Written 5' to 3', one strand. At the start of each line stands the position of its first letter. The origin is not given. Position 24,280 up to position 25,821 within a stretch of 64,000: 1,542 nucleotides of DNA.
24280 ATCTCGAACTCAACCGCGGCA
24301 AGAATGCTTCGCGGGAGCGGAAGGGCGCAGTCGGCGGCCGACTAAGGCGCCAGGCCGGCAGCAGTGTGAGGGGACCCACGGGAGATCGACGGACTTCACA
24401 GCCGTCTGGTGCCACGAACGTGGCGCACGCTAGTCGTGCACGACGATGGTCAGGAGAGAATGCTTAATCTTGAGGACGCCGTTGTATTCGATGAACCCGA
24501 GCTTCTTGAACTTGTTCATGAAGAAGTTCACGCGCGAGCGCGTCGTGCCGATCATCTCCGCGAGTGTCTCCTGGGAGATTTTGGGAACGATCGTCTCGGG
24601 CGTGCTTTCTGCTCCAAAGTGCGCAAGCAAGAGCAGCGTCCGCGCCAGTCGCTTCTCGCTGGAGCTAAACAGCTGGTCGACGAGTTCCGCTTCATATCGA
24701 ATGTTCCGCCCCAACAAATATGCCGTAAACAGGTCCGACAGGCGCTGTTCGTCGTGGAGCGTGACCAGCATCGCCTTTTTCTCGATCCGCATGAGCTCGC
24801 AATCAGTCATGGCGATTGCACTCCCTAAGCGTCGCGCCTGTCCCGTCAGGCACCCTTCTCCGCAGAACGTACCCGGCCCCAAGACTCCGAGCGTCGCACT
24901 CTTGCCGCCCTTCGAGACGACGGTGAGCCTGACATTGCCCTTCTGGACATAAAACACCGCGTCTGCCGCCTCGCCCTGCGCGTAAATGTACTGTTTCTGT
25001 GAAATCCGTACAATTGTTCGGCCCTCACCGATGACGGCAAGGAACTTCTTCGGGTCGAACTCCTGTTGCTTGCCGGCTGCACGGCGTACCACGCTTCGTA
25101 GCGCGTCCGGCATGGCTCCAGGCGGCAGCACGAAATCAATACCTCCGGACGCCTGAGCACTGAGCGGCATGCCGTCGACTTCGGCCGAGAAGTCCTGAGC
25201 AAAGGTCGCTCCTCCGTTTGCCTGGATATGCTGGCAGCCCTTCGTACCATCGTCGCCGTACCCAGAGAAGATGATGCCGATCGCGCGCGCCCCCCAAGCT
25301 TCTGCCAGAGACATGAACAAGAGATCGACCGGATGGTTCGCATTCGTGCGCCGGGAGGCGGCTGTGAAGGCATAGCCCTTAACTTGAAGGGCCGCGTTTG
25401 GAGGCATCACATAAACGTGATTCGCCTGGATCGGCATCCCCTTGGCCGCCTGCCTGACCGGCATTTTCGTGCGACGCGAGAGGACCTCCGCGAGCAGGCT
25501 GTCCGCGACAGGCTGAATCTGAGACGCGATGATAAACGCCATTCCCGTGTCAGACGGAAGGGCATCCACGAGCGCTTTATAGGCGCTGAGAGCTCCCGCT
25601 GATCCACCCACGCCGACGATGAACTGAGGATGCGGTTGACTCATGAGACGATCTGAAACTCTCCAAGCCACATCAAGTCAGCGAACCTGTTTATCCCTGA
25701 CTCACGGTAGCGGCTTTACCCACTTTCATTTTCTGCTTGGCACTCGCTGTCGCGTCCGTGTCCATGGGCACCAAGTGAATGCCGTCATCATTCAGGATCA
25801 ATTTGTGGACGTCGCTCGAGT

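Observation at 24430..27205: kaiC-like ATPase operonically coupled to a CheB-like / cNMP-binding / Crp-HTH fusion protein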

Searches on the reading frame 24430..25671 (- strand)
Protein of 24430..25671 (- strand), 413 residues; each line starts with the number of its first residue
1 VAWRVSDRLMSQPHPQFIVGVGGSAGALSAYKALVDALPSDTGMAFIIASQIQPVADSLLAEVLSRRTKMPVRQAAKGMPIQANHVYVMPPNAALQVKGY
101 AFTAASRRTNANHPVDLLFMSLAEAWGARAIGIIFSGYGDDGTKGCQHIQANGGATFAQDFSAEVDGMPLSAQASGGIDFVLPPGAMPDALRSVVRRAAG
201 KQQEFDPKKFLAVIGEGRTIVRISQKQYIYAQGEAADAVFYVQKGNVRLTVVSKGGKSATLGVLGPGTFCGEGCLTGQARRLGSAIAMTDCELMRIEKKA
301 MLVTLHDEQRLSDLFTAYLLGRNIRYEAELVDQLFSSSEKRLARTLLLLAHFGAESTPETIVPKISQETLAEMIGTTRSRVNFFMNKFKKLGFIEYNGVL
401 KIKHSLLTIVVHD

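Call 3: search_protein_families(library=pfam, proteins=[window:24430-25671:-], max_evalue=0.01)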
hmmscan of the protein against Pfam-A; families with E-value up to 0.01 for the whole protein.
window:24430-25671:- (413 aa): 4 families
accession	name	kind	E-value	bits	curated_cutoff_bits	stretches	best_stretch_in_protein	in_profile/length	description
PF01339.22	CheB_methylest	-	4.1e-48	163.8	24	1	19-191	1-174/174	CheB methylesterase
PF00027.35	cNMP_binding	-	1.4e-18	67.1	27.5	1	221-302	2-83/89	Cyclic nucleotide-binding domain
PF13545.12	HTH_Crp_2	-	4.6e-11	43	27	1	340-398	1-57/70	Crp-like helix-turn-helix domain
PF13412.12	HTH_24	-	0.00052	20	21.9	1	363-395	16-48/48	Winged helix-turn-helix DNA-binding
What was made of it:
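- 24430..25644 (-): CheB-like/cNMP-fold/Crp-HTH fusion gene, 404 aa from the conserved ATG (an alternative GTG lies at 25671). Pfam (call 3).
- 24478..24654 (-): Crp-type winged helix-turn-helix. Pfam HTH_Crp_2, E 5e-11 (call 3).
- On CheB chemotaxis methylesterase: E 4e-48 over the full-length profile (call 3).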

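Call 4: search_protein_families(library=ncbifam, proteins=[window:24430-25671:-], max_evalue=0.01)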
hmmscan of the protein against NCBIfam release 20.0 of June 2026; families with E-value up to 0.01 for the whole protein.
window:24430-25671:- (413 aa): 12 families
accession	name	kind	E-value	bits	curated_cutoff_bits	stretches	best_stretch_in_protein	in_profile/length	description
NF009206.0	PRK12555.1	subfamily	1.3e-30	106.6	342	1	11-197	148-338/340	chemotaxis-specific protein-glutamate methyltransferase CheB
NF001965.0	PRK00742.1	subfamily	2.9e-25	89.2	293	1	16-195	167-353/357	chemotaxis-specific protein-glutamate methyltransferase CheB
NF008732.0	PRK11753.1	equivalog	3.9e-13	49.3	266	1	220-398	25-205/214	cAMP-activated global transcriptional regulator CRP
NF052518.1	TransRegLdrP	equivalog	1.5e-12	48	300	1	222-395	3-170/195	transcriptional regulator LdrP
TIGR03697.1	NtcA_cyano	equivalog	2.4e-11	43.8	244.95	1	229-395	4-174/193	global nitrogen regulator NtcA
NF010499.0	PRK13918.1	equivalog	4.3e-07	29.6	274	1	232-393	26-181/205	CRP/FNR family transcriptional regulator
NF041163.2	encap_f2b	equivalog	7.7e-07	28.6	400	1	203-317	80-195/450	family 2B encapsulin nanocompartment shell protein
NF007707.0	PRK10402.1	subfamily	3.7e-06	26.7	180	1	210-350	23-163/226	transcriptional regulator YeiL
TIGR03896.1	cyc_nuc_ocin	subfamily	3.3e-05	23.4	161.05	1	222-350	12-147/317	bacteriocin-type transport-associated protein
NF053664.1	TransRegPtrACyano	equivalog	4.3e-05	22.9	300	1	237-397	28-183/196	Crp/Fnr family transcriptional regulator PtrA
NF006901.0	PRK09392.1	equivalog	0.00017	21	211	1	214-381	26-190/236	transcriptional activator FtrB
NF050806.1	TransRegFixKCaul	equivalog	0.0067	15.7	300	0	219-396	24-196/215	transcriptional regulator FixK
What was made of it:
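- On CheB chemotaxis methylesterase: No Response_reg hit (calls 3, 4).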

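Call 5: find_homologous_proteins(query=window:24430-25671:-, max_evalue=0.00001)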
Query window:24430-25671:- (413 aa): 8000 proteins with E <= 0.00001 among 8000 candidates; the best 120 are listed.
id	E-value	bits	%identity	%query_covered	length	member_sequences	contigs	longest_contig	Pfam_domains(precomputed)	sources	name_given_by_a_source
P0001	1.9e-263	891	100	98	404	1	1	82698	PF01339.23,PF13545.13,PF00027.36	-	-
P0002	7.3e-235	797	89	98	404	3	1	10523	PF01339.23,PF13545.13,PF00027.36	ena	-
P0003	2.1e-230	783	88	98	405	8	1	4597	PF01339.23,PF13545.13,PF00027.36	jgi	jgi:CRP-like cAMP-binding protein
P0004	5.4e-223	758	86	98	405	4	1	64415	PF01339.23,PF13545.13,PF00027.36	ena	-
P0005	2.0e-219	746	85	98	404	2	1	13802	PF01339.23,PF13545.13,PF00027.36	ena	-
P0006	1.7e-215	734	84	98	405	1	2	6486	PF01339.23,PF13545.13,PF00027.36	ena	-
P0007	1.2e-210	717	89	90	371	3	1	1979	PF01339.23,PF13545.13,PF00027.36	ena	-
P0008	9.5e-208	708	80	98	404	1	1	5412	PF01339.23,PF13545.13,PF00027.36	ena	-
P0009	6.0e-206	702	87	90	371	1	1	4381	PF01339.23,PF13545.13,PF00027.36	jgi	-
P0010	2.6e-203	693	85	90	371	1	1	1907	PF01339.23,PF13545.13,PF00027.36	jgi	jgi:CRP-like cAMP-binding protein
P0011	9.0e-184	629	72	97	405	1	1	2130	PF01339.23,PF13545.13,PF00027.36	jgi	jgi:CRP/FNR family transcriptional regulator, cyclic AMP receptor protein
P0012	1.3e-183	629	72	98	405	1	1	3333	PF01339.23,PF13545.13,PF00027.36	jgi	jgi:CRP/FNR family cyclic AMP-dependent transcriptional regulator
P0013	1.7e-183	628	72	98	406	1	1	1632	PF01339.23,PF13545.13,PF00027.36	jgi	jgi:CRP/FNR family cyclic AMP-dependent transcriptional regulator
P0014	8.7e-183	626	72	98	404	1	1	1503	PF01339.23,PF13545.13,PF00027.36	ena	-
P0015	2.6e-182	624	72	98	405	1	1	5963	PF01339.23,PF13545.13,PF00027.36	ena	-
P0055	4.7e-177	607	68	98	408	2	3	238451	PF01339.23,PF13545.13,PF00027.36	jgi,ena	-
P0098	1.4e-173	595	67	98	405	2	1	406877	PF01339.23,PF13545.13,PF00027.36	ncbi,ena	-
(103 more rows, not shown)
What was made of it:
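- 24430..25644 (-): More than 120 full-length homologue clusters at 66-89% identity (call 5).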

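Call 7: find_related_loci(query=A1, collection=genome_contigs, flank=6000)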
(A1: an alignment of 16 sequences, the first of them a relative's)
Query A1 (404 aa) in genome_contigs; peptide patterns used: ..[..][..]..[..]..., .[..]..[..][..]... (x = any residue, [..] = any of these).
600 stretches matched a pattern (row limit reached: there are more); 585 encode a relative of the query (tblastn E <= 1e-3); the best 80 are kept; 80 distinct loci.
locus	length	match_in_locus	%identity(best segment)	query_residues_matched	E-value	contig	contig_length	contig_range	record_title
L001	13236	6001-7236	58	5-404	6e-145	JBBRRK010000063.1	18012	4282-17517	MAG: Nitrospirales bacterium isolate La3-X1 Co_metawrap_457_K_21120146_L_18012_cov_10.8405, whole genome shotgun sequenc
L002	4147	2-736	73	161-404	1e-109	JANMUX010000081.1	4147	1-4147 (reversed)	MAG: Acidobacteriota bacterium isolate SOY_1_B_metabat.173 SOY_1_B_k141_1905562, whole genome shotgun sequence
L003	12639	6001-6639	72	192-404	8e-94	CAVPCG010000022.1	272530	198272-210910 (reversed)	MAG: uncultured Acidobacteriaceae bacterium isolate MFD10064.bin.1.5 genome assembly, contig: contig_15287, whole genome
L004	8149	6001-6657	65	186-404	2e-93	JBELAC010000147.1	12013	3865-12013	MAG: Terriglobales bacterium isolate SPRUCE 84 SPRUCE_84_147, whole genome shotgun sequence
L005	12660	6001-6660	66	189-404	3e-93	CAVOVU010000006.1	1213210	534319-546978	MAG: Terriglobia bacterium isolate MFD00031.bin.1.169 genome assembly, contig: contig_15096, whole genome shotgun sequen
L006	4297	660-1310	67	192-404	4e-93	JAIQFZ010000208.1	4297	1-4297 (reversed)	MAG: Terriglobia bacterium isolate SRVP_41 SRVP18_hole-7m-from-trench_1_20cm_scaffold_13730, whole genome shotgun sequen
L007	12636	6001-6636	66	193-404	1e-92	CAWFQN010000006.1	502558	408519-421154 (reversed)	MAG: uncultured Acidobacteriota bacterium isolate MFD05705.bin.1.7 genome assembly, contig: contig_29651, whole genome s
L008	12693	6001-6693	64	176-404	3e-92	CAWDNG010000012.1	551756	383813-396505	MAG: Terriglobia bacterium isolate MFD04944.bin.3.100 genome assembly, contig: contig_74731, whole genome shotgun sequen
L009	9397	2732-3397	70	184-404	5e-92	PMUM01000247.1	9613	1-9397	MAG: Acidobacteriaceae bacterium isolate palsa_142 73.20110700_P3D.7_contig_11770, whole genome shotgun sequence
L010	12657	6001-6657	66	190-404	1e-91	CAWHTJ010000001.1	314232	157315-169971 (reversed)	MAG: uncultured Acidobacteriaceae bacterium isolate MFD03346.bin.1.92 genome assembly, contig: contig_1182, whole genome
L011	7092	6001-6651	64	190-404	4e-91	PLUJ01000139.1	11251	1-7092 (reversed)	MAG: Acidobacteriaceae bacterium isolate palsa_361 73.20120700_P3M.9_contig_2046, whole genome shotgun sequence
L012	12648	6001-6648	70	190-404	2e-91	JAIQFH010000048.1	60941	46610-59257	MAG: Terriglobia bacterium isolate SRVP_4 SR-VP_26_10_2019_C_20cm_scaffold_928, whole genome shotgun sequence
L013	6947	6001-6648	68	190-404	7e-91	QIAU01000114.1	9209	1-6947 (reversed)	MAG: Acidobacteria bacterium isolate gp1 AA121 14_0903_12_30cm_scaffold_4794_curated, whole genome shotgun sequence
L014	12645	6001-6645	69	190-404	1e-90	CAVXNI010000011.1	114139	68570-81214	MAG: uncultured Acidobacteriota bacterium isolate MFD01716.bin.2.147 genome assembly, contig: contig_75586, whole genome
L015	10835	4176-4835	65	189-404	2e-90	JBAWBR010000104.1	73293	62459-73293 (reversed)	MAG: Terriglobales bacterium isolate MFD09530_ilm_asm_bin22 k127_89905, whole genome shotgun sequence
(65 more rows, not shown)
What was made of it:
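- Tried and rejected: GTDB genome scan with the full-length fusion alignment (call 7).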

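Call 9: find_encoding_contigs(protein=P0004, flank=8000, max_places=3)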
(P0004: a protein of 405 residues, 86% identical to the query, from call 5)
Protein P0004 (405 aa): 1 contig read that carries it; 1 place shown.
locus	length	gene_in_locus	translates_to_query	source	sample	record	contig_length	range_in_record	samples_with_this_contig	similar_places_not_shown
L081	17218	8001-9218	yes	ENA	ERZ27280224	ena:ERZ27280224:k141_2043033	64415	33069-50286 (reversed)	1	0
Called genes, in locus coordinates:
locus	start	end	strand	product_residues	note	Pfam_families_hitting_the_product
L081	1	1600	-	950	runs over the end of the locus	PF01565:FAD_binding_4, PF02913:FAD-oxidase_C, PF13183:Fer4_8, PF13534:Fer4_17 (weak), PF02754:CCG (faint)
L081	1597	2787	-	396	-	PF00155:Aminotran_1_2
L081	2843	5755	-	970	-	PF03993:DUF349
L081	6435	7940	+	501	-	PF00154:RecA_N (faint), PF06745:ATPase, PF13191:AAA_16 (faint), PF23442:DUF7125 (faint), PF00004:AAA (faint), PF13481:AAA_25, PF03796:DnaB_C (weak), PF06745:ATPase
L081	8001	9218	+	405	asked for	PF01339:CheB_methylest, PF00027:cNMP_binding, PF13545:HTH_Crp_2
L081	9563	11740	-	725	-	PF12437:GSIII_N, PF00120:Gln-synt_C, PF18318:Gln-synt_C-ter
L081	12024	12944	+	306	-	PF01022:HTH_5, PF12840:HTH_20, PF01209:Ubie_methyltran, PF13489:Methyltransf_23, PF13847:Methyltransf_31, PF08241:Methyltransf_11, PF08242:Methyltransf_12, PF13649:Methyltransf_25, +5 more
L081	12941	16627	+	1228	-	PF02574:S-methyl_trans, PF00809:Pterin_bind, PF02607:B12-binding_2, PF02310:B12-binding, PF02965:Met_synt_B12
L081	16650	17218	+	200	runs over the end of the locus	-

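Call 10: find_encoding_contigs(protein=P0098, flank=8000, max_places=3)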
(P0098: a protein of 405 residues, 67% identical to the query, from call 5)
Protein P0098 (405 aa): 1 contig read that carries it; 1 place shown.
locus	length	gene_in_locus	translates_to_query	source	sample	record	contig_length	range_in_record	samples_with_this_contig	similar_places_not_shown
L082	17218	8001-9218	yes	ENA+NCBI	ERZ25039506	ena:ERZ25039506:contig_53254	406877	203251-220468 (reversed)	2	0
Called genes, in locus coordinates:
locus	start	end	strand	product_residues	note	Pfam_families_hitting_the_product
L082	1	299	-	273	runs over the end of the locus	PF05265:DUF723 (faint)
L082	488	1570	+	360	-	-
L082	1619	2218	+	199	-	-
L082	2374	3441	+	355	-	PF01548:DEDD_Tnp_IS110, PF02371:Transposase_20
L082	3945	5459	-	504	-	PF13493:DUF4118, PF00989:PAS, PF08448:PAS_4, PF13188:PAS_8, PF13426:PAS_9, PF07730:HisKA_3, PF02518:HATPase_c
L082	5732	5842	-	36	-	-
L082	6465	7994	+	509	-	PF00154:RecA_N (faint), PF06745:ATPase, PF20720:nSTAND3 (faint), PF13481:AAA_25 (weak), PF03796:DnaB_C (weak), PF06745:ATPase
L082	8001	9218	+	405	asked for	PF01339:CheB_methylest, PF00027:cNMP_binding, PF13545:HTH_Crp_2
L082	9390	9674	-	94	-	-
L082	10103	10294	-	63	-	PF11154:DUF2934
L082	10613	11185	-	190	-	-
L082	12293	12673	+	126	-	PF00072:Response_reg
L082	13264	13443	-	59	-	-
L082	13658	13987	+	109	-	-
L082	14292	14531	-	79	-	-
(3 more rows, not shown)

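Call 11: find_encoding_contigs(protein=P0055, flank=8000, max_places=3)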
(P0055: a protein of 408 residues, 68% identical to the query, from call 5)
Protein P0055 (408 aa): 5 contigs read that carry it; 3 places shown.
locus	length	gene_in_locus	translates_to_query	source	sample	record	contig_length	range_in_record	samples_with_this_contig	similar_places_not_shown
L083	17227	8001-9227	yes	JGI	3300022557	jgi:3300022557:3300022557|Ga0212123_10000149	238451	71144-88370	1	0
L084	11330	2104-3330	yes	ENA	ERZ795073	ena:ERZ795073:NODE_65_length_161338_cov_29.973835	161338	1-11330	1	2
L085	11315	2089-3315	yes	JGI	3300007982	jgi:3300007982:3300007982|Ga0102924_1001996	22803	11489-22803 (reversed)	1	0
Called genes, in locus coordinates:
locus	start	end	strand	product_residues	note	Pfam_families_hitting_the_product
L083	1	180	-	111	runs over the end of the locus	PF07238:PilZ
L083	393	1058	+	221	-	PF05724:TPMT, PF13489:Methyltransf_23, PF03848:TehB (weak), PF13847:Methyltransf_31 (weak), PF08241:Methyltransf_11, PF08242:Methyltransf_12, PF13649:Methyltransf_25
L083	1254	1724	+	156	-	-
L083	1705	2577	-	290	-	-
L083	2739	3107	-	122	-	-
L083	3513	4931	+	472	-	PF00004:AAA (faint), PF13191:AAA_16 (faint), PF00072:Response_reg, PF00158:Sigma54_activat, PF14532:Sigma54_activ_2, PF07728:AAA_5 (weak), PF25601:AAA_lid_14, PF02954:HTH_8, +1 more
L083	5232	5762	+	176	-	PF01797:Y1_Tnp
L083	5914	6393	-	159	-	-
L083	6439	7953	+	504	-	PF00154:RecA_N (faint), PF02562:PhoH (faint), PF06745:ATPase, PF13191:AAA_16 (faint), PF13481:AAA_25 (weak), PF13481:AAA_25, PF03796:DnaB_C (weak), PF06745:ATPase, +2 more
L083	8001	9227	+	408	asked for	PF01339:CheB_methylest, PF00027:cNMP_binding, PF13545:HTH_Crp_2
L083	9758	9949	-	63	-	-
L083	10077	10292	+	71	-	PF13751:DDE_Tnp_1_6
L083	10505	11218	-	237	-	PF01522:Polysacc_deac_1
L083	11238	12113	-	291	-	PF00535:Glycos_transf_2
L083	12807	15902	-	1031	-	PF26182:Ig_NUP210_5th (faint), PF00028:Cadherin (faint), PF05345:He_PIG, PF24908:Ig_SIBA-E_2nd (faint), PF05345:He_PIG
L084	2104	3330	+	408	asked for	PF01339:CheB_methylest, PF00027:cNMP_binding, PF13545:HTH_Crp_2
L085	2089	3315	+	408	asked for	PF01339:CheB_methylest, PF00027:cNMP_binding, PF13545:HTH_Crp_2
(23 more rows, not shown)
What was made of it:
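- In other contigs the neighbours are housekeeping or unrelated genes (calls 9-11).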
